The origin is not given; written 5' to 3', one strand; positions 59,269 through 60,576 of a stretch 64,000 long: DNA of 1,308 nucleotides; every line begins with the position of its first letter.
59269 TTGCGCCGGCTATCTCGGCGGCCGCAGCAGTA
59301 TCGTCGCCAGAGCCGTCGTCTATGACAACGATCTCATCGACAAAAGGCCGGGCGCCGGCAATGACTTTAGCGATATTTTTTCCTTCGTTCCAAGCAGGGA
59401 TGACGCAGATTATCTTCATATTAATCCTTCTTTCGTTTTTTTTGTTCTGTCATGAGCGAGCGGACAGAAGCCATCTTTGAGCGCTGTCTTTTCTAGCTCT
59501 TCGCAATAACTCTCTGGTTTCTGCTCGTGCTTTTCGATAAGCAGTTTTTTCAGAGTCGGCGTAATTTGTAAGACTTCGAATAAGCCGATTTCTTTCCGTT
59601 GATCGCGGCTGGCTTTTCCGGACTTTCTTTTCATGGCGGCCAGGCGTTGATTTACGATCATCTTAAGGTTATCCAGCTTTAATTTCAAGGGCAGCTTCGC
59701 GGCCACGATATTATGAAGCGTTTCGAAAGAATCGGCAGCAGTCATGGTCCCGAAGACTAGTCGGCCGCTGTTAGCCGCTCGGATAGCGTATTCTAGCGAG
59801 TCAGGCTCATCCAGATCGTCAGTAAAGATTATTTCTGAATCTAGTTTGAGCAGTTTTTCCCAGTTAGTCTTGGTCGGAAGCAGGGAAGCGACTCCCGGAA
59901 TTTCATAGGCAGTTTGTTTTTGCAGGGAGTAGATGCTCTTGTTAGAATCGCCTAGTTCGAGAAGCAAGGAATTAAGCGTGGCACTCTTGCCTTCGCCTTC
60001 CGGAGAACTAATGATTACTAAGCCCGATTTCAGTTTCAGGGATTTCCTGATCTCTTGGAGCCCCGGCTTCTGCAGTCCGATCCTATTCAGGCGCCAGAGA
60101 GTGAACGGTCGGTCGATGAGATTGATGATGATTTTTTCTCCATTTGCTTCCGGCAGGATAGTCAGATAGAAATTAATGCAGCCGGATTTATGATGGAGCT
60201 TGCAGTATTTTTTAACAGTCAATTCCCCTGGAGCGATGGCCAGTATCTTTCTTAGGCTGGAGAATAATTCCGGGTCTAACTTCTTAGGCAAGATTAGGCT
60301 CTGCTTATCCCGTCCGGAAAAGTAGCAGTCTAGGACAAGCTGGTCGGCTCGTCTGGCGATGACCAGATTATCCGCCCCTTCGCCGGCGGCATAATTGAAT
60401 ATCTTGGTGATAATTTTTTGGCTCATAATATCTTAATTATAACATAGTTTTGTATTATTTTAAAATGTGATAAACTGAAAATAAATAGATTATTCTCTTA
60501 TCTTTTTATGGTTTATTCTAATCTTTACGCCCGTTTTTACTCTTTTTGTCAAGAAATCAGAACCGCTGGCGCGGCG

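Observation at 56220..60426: Degenerate PilB/GspE-like ATPase translationally coupled to a GT2-DUF2304-GT4-GT4 operon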

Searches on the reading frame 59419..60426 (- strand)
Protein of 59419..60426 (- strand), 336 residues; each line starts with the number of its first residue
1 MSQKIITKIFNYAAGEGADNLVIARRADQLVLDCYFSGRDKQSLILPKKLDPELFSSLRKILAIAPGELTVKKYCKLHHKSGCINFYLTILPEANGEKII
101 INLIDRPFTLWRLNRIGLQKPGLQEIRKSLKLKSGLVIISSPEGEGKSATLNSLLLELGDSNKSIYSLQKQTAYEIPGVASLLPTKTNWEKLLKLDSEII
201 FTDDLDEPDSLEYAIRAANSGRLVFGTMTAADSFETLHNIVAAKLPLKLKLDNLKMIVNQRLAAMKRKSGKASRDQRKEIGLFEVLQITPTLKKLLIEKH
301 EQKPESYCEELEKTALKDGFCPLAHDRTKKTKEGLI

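Call 3: search_protein_families(library=pfam, proteins=[window:59419-60426:-], max_evalue=0.01)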
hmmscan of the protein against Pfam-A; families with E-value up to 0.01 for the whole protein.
window:59419-60426:- (336 aa): 2 families
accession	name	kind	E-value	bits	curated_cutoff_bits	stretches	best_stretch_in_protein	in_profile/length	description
PF00437.27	T2SSE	-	1.4e-15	57.3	24.9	1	78-295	86-329/370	Type II/IV secretion system protein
PF20720.3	nSTAND3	-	0.003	17.7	27.2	1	122-205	6-74/155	Novel STAND NTPase 3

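Call 4: search_protein_families(library=ncbifam, proteins=[window:59419-60426:-], max_evalue=0.01)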
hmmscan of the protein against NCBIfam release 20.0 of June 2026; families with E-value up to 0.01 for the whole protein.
window:59419-60426:- (336 aa): 6 families
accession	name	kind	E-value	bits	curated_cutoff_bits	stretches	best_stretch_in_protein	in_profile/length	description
NF007755.0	PRK10436.1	equivalog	2.2e-22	79.4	617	1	76-263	161-355/465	type II secretion system protein GspE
TIGR02538.1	type_IV_pilB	equivalog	3.5e-18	65.5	675.65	1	80-272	262-461/564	type IV-A pilus assembly ATPase PilB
TIGR02533.1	type_II_gspE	equivalog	9.9e-18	64.1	630.25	1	5-272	112-388/486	type II secretion system ATPase GspE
NF053534.1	T4PilAsmATPsTfpB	equivalog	3.4e-14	52.1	850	1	84-264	286-473/584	type IV pilus assembly ATPase TfpB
TIGR01420.1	pilT_fam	subfamily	7.5e-13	48.4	319.1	1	193-306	192-303/343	PilT/PilU family type 4a pilus ATPase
NF041000.1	ATPase_ComGA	equivalog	6.2e-10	38.5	300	1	12-263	6-265/267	competence type IV pilus ATPase ComGA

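Call 5: search_solved_structures(query=window:59419-60426:-, max_evalue=0.001, show_alignments=3)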
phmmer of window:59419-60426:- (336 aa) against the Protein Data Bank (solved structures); distinct sequences matched with E-value up to 0.001: 19.
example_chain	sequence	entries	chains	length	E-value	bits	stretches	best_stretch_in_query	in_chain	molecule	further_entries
1p9r_A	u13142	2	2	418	1.1e-14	57.5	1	4-230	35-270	General secretion pathway protein E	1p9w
4kss_A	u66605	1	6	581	1.9e-14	56.8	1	4-230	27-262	Type II secretion system protein E, hemolysin-coregulated protein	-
4ksr_A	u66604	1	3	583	2.4e-14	56.4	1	4-230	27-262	Type II secretion system protein E, Hemolysin-coregulated protein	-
4pht_A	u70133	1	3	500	8.4e-14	54.6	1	4-237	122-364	General secretory pathway protein E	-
5zfr_A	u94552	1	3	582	3.4e-13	52.6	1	84-265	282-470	Type IV pilus biogenesis ATPase PilB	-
6olj_C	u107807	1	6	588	6.5e-13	51.7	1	84-264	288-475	Type IV pilus biogenesis ATPase PilB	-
5tsg_B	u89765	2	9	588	6.5e-13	51.7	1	84-264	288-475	Type IV pilus biogenesis ATPase PilB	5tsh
6ejf_A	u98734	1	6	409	1.8e-12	50.3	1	3-238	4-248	Type IV pilus assembly protein PilF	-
5it5_F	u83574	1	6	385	1.8e-12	50.2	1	3-238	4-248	ATP binding motif-containing protein PilF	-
5oiu_A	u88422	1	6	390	1.9e-12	50.2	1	3-238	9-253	Type IV pilus assembly protein PilF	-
6f8l_G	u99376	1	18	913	5.3e-12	48.7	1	3-238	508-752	Type IV pilus assembly protein PilF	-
3jc8_Ba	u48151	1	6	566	4.7e-11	45.6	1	83-265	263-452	Type IV-A pilus assembly ATPase PilB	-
2eyu_A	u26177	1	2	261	3.3e-09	39.5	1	127-247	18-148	twitching motility protein PilT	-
2gsz_A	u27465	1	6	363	6.8e-09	38.5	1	126-247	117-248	twitching motility protein PilT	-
2ewv_A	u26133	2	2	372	6.9e-09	38.4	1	126-247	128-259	twitching motility protein PilT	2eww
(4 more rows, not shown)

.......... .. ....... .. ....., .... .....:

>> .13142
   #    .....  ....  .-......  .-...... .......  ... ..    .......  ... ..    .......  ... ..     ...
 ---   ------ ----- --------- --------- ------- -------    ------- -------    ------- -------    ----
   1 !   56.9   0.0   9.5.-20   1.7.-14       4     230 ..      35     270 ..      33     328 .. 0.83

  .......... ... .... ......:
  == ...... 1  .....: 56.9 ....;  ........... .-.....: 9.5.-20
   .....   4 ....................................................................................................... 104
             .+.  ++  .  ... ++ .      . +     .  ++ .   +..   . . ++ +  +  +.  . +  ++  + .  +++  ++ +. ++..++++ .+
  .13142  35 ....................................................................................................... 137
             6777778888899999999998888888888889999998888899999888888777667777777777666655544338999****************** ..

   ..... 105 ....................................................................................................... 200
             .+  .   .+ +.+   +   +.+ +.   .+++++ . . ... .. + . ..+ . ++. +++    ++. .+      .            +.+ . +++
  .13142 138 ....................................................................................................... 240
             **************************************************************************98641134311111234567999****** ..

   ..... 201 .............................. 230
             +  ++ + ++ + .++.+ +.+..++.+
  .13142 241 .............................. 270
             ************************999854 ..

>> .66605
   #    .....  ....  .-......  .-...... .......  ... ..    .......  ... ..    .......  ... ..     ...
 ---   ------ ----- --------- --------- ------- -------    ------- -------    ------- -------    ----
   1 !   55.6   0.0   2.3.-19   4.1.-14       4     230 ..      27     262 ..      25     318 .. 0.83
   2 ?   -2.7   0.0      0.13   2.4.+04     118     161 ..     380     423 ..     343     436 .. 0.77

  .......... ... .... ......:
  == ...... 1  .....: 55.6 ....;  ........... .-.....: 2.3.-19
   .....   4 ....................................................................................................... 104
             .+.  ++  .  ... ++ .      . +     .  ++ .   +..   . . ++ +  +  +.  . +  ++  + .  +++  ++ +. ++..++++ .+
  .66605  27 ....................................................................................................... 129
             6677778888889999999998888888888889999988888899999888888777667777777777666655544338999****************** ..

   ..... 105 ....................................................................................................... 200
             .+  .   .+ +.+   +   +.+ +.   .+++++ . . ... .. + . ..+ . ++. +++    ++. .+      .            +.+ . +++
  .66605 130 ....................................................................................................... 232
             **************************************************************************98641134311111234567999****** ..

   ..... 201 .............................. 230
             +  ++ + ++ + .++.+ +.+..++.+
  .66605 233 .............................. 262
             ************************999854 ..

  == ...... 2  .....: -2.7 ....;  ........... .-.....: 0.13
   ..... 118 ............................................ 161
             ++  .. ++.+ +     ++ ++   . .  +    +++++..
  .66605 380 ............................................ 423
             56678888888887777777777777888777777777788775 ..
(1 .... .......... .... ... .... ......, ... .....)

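Call 7: find_homologous_proteins(query=window:59419-60426:-, max_evalue=0.001)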
Query window:59419-60426:- (336 aa): 150 proteins with E <= 0.001 among 3568 candidates; the best 120 are listed.
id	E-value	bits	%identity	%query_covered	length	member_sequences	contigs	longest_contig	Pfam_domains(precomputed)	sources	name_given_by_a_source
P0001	9.1e-216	733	100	100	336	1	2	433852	PF00437.27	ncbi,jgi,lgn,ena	ncbi:MAG: ATPase, T2SS/T4P/T4SS family [Patescibacteria group bacterium]|jgi:type II secretory ATPas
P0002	5.5e-179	612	83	100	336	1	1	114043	PF00437.27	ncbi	-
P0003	1.2e-170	585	81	100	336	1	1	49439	PF00437.27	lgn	-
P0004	6.1e-165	566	79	100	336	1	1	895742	PF00437.27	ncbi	-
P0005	1.0e-146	506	69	100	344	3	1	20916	PF00437.27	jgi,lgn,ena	-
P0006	2.4e-146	505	70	100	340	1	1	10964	PF00437.27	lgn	-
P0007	3.9e-145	501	69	100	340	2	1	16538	PF00437.27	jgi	jgi:hypothetical protein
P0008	5.5e-145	500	70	100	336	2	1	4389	PF00437.27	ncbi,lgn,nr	ncbi:MAG: ATPase, T2SS/T4P/T4SS family [bacterium]|nr:ATPase, T2SS/T4P/T4SS family [bacterium]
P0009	1.1e-144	499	70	100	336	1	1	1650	PF00437.27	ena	-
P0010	1.4e-144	499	70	100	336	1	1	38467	PF00437.27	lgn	-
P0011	1.6e-142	492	69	100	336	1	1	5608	PF00437.27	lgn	-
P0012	2.5e-140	485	69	100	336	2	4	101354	PF00437.27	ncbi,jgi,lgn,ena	-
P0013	1.1e-136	473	67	96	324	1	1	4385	PF00437.27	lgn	-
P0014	3.5e-133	462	64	100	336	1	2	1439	PF00437.27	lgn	-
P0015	2.1e-132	459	66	100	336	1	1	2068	PF00437.27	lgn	-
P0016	7.0e-131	454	63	100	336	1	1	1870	PF00437.27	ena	-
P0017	6.0e-129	448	63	100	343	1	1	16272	PF00437.27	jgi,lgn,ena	-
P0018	4.6e-128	445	65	100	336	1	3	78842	PF00437.27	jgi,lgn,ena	-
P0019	1.8e-118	413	58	100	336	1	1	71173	PF00437.27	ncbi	-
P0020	3.9e-105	370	53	100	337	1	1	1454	PF00437.27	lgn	-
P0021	3.6e-94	333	50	100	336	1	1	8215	PF00437.27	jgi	jgi:type II secretory ATPase GspE/PulE/Tfp pilus assembly ATPase PilB-like protein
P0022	4.1e-93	330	48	100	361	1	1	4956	PF00437.27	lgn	-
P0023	7.6e-92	326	50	100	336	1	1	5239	PF00437.27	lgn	-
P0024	2.8e-89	317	48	100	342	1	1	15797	PF00437.27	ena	-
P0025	2.9e-87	311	46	100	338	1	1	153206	PF00437.27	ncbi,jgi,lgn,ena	ncbi:MAG: ATPase, T2SS/T4P/T4SS family [Patescibacteria group bacterium]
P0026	3.8e-87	310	49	100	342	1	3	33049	PF00437.27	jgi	-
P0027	1.9e-86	308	48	100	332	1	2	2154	PF00437.27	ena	-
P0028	2.3e-86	308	48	100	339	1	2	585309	PF00437.27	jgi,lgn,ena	-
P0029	5.6e-86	307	48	100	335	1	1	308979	PF00437.27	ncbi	-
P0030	7.5e-85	303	46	100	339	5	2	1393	PF00437.27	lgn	-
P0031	8.4e-85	303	46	100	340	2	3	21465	PF00437.27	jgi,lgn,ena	jgi:type II secretory ATPase GspE/PulE/Tfp pilus assembly ATPase PilB-like protein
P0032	3.4e-84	301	45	100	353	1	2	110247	PF00437.27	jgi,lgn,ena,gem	-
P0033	5.9e-84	300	46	100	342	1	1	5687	PF00437.27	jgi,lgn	-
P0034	7.9e-84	300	48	100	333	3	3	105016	PF00437.27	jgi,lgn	-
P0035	1.9e-83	298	45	100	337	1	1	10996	PF00437.27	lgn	-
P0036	6.3e-83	297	45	100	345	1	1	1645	PF00437.27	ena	-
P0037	7.0e-83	296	46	100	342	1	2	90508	PF00437.27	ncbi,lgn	-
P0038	7.6e-83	296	46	100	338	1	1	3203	PF00437.27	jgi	-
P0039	1.2e-82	296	48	94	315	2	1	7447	PF00437.27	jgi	jgi:type II secretory ATPase GspE/PulE/Tfp pilus assembly ATPase PilB-like protein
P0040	3.3e-82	294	46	100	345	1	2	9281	PF00437.27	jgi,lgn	-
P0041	4.5e-82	294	45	100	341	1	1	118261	PF00437.27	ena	-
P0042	4.9e-82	294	47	100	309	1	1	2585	PF00437.27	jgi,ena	-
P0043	7.6e-82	293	46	100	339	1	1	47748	PF00437.27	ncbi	-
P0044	1.5e-81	292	46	100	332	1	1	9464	PF00437.27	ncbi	-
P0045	2.8e-81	291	47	100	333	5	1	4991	PF00437.27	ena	-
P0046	3.1e-81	291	46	100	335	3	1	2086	PF00437.27,PF25199.2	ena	-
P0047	4.2e-81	291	47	100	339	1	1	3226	PF00437.27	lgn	-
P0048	1.0e-80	289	50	88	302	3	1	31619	PF00437.27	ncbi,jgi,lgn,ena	ncbi:MAG: ATPase, T2SS/T4P/T4SS family [Patescibacteria group bacterium]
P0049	1.3e-80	289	46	100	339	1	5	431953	PF00437.27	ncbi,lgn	ncbi:MAG: ATPase, T2SS/T4P/T4SS family [Candidatus Falkowbacteria bacterium]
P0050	1.4e-80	289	44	100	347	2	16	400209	PF00437.27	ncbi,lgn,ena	-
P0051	2.0e-80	288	47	100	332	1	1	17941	PF00437.27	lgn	-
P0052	2.3e-80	288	45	100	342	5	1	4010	PF00437.27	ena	-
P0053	1.2e-79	286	47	100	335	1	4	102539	PF00437.27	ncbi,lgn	-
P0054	1.5e-79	285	44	100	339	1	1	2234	PF00437.27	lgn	-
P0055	2.0e-79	285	46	100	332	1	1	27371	PF00437.27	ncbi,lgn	-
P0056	2.1e-79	285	44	100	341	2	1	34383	PF00437.27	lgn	-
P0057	2.3e-79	285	46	100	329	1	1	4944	PF00437.27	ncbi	-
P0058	3.2e-79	284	44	100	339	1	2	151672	PF00437.27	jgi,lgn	jgi:type II secretory ATPase GspE/PulE/Tfp pilus assembly ATPase PilB-like protein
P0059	3.3e-79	284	48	100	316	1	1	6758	PF00437.27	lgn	-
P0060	3.5e-79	284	46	100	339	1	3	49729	PF00437.27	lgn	-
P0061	4.7e-79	284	47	100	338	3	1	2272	PF00437.27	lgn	-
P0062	6.5e-79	283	46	100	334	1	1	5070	PF00437.27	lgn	-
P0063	9.4e-79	283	43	100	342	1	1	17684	PF00437.27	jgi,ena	-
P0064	1.1e-78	283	46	100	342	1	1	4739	PF00437.27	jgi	jgi:type II secretory ATPase GspE/PulE/Tfp pilus assembly ATPase PilB-like protein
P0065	1.2e-78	283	45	100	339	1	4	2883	PF00437.27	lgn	-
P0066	1.6e-78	282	43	100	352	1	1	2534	PF00437.27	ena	-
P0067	2.1e-78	282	44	100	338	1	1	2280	PF00437.27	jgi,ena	-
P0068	5.5e-78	280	51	85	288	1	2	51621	PF00437.27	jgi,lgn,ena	jgi:type IV pilus assembly protein PilB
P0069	7.8e-78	280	45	100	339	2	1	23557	PF00437.27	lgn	-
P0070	7.9e-78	280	44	100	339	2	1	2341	PF00437.27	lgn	-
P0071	1.1e-77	279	44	100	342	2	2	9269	PF00437.27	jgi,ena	-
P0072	1.2e-77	279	43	100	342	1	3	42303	PF00437.27,PF25199.2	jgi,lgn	-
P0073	1.4e-77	279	45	100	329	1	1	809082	PF00437.27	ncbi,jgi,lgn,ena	ncbi:MAG: ATPase, T2SS/T4P/T4SS family [Patescibacteria group bacterium]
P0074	2.7e-77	278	43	100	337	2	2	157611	PF00437.27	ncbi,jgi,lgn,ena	ncbi:MAG: ATPase, T2SS/T4P/T4SS family [Patescibacteria group bacterium]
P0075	3.9e-77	278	45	100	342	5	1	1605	PF00437.27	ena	-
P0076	4.1e-77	277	43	100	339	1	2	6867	PF00437.27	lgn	-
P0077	4.7e-77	277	50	86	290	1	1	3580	PF00437.27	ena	-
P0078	5.9e-77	277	50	86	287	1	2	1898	PF00437.27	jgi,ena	-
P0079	7.6e-77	277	50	86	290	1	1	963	PF00437.27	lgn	-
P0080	1.4e-76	276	42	100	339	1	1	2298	PF00437.27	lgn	-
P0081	1.6e-76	275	43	100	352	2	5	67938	PF00437.27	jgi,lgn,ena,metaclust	metaclust:\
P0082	1.7e-76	275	47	100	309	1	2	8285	PF00437.27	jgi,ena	jgi:type II secretory ATPase GspE/PulE/Tfp pilus assembly ATPase PilB-like protein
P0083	1.8e-76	275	47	100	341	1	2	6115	PF00437.27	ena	-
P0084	2.4e-76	275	45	100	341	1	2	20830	PF00437.27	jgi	jgi:type II secretory ATPase GspE/PulE/Tfp pilus assembly ATPase PilB-like protein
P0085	2.9e-76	275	45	100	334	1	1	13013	PF00437.27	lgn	-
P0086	3.5e-76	274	44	100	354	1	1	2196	PF00437.27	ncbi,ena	-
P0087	8.5e-76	273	42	100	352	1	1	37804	PF00437.27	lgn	-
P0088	9.0e-76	273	42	100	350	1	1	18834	PF00437.27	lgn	-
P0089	1.1e-75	273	43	98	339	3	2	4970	PF00437.27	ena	-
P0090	1.8e-75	272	43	100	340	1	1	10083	PF00437.27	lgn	-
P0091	8.0e-75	270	42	100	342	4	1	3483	PF00437.27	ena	-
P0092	1.8e-74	269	44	100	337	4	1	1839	PF00437.27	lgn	-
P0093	2.6e-74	268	40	100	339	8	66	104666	PF00437.27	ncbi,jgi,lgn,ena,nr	ncbi:Flp pilus assembly complex ATPase component TadA [Candidatus Falkowbacteria bacterium]|jgi:type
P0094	3.2e-72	261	44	100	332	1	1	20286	PF00437.27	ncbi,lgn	-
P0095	4.1e-72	261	43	100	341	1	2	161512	PF00437.27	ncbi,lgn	ncbi:MAG: ATPase, T2SS/T4P/T4SS family [Patescibacteria group bacterium]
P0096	2.3e-71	259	43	100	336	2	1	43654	PF00437.27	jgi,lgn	jgi:type II secretory ATPase GspE/PulE/Tfp pilus assembly ATPase PilB-like protein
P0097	7.2e-71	257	42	100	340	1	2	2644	PF00437.27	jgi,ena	-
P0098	1.8e-70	256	42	100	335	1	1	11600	PF00437.27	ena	-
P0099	4.2e-70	254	47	86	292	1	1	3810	PF00437.27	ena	-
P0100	4.4e-70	254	43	94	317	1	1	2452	PF00437.27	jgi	-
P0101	5.3e-69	251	41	100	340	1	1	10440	PF00437.27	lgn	-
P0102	3.2e-68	248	43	100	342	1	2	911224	PF00437.27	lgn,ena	-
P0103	1.1e-66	243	44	89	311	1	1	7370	PF00437.27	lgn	-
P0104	4.0e-66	241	45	89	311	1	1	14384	PF00437.27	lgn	-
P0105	4.1e-66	241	44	88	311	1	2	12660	PF00437.27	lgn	-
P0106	5.9e-66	241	41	100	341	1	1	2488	PF00437.27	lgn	-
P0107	1.4e-64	236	40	100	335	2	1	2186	PF00437.27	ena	-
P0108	2.6e-64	235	44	89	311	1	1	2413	PF13173.13,PF00437.27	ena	-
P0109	3.7e-64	235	41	100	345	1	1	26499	PF00437.27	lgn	-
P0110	1.4e-63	233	41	100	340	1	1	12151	PF00437.27,PF13401.13,PF25199.2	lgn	-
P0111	1.6e-63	233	38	100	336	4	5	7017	PF00437.27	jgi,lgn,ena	-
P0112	5.1e-63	231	40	100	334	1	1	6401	PF00437.27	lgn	-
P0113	7.2e-63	231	44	79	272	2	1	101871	PF00437.27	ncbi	-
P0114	2.4e-62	229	40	100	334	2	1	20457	PF00437.27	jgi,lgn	jgi:type II secretory ATPase GspE/PulE/Tfp pilus assembly ATPase PilB-like protein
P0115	2.5e-62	229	41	100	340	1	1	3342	PF00437.27,PF25199.2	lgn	-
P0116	2.9e-62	229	39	100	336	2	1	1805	PF00437.27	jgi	jgi:type II secretory ATPase GspE/PulE/Tfp pilus assembly ATPase PilB-like protein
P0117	3.7e-62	228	40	100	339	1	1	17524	PF00437.27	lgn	-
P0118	1.4e-61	226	46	85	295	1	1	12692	PF00437.27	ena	-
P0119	6.4e-61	224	43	88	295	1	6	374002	PF00437.27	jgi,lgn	-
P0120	5.0e-60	221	38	99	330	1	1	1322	PF00437.27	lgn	-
